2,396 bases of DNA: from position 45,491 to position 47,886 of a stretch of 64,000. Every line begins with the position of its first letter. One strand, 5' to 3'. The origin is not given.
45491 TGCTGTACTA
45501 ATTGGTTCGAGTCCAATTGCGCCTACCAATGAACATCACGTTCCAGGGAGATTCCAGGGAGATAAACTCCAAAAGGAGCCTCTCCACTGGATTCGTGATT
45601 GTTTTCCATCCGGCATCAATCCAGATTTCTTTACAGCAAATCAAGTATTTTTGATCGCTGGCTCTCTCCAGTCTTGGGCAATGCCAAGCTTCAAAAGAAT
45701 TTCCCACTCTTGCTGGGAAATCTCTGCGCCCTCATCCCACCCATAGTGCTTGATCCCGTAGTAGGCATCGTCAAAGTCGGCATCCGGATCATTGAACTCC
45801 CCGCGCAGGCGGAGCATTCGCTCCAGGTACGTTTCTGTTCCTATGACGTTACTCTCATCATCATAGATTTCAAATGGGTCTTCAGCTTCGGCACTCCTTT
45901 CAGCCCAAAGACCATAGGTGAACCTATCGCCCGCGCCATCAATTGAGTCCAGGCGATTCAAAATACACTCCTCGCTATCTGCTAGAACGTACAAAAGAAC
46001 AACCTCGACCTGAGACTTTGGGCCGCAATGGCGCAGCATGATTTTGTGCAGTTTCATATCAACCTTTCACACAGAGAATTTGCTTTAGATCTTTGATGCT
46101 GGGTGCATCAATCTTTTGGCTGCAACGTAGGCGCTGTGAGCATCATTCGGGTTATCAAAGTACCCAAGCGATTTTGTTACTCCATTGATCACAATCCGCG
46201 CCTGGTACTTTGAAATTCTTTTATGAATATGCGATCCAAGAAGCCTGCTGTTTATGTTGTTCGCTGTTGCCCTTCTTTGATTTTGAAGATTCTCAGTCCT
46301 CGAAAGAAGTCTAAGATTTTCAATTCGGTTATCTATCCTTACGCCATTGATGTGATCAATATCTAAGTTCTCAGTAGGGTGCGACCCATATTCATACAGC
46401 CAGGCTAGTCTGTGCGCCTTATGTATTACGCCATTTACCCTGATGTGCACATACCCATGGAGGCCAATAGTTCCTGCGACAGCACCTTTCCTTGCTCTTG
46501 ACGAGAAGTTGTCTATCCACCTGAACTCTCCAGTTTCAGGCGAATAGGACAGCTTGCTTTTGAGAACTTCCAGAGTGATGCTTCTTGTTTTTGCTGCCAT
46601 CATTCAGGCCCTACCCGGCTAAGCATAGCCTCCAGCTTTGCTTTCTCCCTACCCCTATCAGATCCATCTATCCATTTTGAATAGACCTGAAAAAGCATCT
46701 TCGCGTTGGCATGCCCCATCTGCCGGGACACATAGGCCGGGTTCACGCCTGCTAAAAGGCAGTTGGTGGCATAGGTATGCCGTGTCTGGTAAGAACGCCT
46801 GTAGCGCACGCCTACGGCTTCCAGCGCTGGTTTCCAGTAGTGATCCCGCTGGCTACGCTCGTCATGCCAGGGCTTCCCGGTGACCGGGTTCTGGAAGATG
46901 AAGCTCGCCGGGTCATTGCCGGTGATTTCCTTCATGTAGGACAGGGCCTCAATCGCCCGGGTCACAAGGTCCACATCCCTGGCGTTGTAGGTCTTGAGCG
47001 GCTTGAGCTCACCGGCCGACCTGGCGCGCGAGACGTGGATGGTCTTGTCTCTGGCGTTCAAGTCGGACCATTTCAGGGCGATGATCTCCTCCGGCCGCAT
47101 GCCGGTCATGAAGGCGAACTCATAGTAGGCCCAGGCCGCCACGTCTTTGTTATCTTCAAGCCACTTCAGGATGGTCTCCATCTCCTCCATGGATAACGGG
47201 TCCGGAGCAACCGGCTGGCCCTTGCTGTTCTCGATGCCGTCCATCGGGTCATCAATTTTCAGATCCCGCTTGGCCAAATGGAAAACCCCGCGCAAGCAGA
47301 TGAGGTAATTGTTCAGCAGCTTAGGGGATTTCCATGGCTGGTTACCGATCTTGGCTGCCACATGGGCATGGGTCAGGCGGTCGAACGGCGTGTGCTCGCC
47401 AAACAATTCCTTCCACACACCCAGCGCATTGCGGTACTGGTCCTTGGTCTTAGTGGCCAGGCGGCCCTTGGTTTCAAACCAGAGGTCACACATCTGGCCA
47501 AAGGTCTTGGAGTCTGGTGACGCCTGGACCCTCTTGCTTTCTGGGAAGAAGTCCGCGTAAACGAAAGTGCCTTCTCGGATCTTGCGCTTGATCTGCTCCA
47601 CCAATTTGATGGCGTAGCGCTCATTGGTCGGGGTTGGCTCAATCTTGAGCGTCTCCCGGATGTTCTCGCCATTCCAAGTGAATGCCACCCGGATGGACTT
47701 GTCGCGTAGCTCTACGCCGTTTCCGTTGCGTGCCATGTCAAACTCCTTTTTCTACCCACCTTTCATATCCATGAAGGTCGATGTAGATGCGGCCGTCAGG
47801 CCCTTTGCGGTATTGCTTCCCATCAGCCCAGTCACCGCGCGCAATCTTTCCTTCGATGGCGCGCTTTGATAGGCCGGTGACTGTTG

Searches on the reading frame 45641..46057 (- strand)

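Call 92: search_protein_families(library=phrogs, proteins=[window:45641-46057:-], max_evalue=0.00001)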
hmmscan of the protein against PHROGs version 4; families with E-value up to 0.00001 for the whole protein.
window:45641-46057:- (138 aa): 1 family
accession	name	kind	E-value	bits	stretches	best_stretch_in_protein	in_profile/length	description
phrog_25048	-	unknown function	8.8e-17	62.5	1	1-127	1-127/131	-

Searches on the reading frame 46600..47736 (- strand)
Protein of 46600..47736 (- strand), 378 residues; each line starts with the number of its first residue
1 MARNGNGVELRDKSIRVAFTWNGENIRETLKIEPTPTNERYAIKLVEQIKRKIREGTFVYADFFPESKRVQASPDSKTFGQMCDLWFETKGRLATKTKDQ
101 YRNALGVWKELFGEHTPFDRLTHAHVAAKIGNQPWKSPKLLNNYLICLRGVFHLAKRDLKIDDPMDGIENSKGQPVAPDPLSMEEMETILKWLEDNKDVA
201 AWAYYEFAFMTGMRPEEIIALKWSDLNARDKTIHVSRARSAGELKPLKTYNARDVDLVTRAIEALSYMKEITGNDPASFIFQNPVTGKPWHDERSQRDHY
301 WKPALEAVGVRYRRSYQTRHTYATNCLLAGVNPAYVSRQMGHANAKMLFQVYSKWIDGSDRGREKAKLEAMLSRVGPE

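Call 24: search_protein_families(library=phrogs, proteins=[window:46600-47736:-], max_evalue=0.00001)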
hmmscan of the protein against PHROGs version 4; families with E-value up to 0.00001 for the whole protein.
window:46600-47736:- (378 aa): 4 families
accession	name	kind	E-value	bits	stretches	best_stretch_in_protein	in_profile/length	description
phrog_1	-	integration and excision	1.8e-58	200.3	1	11-373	120-452/611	integrase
phrog_216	-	integration and excision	9.5e-30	104.7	1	142-357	16-226/301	integrase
phrog_12766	-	unknown function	4e-10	40.4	1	6-72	8-74/82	-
phrog_7685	-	integration and excision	7.6e-08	33.2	1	230-362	108-230/240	integrase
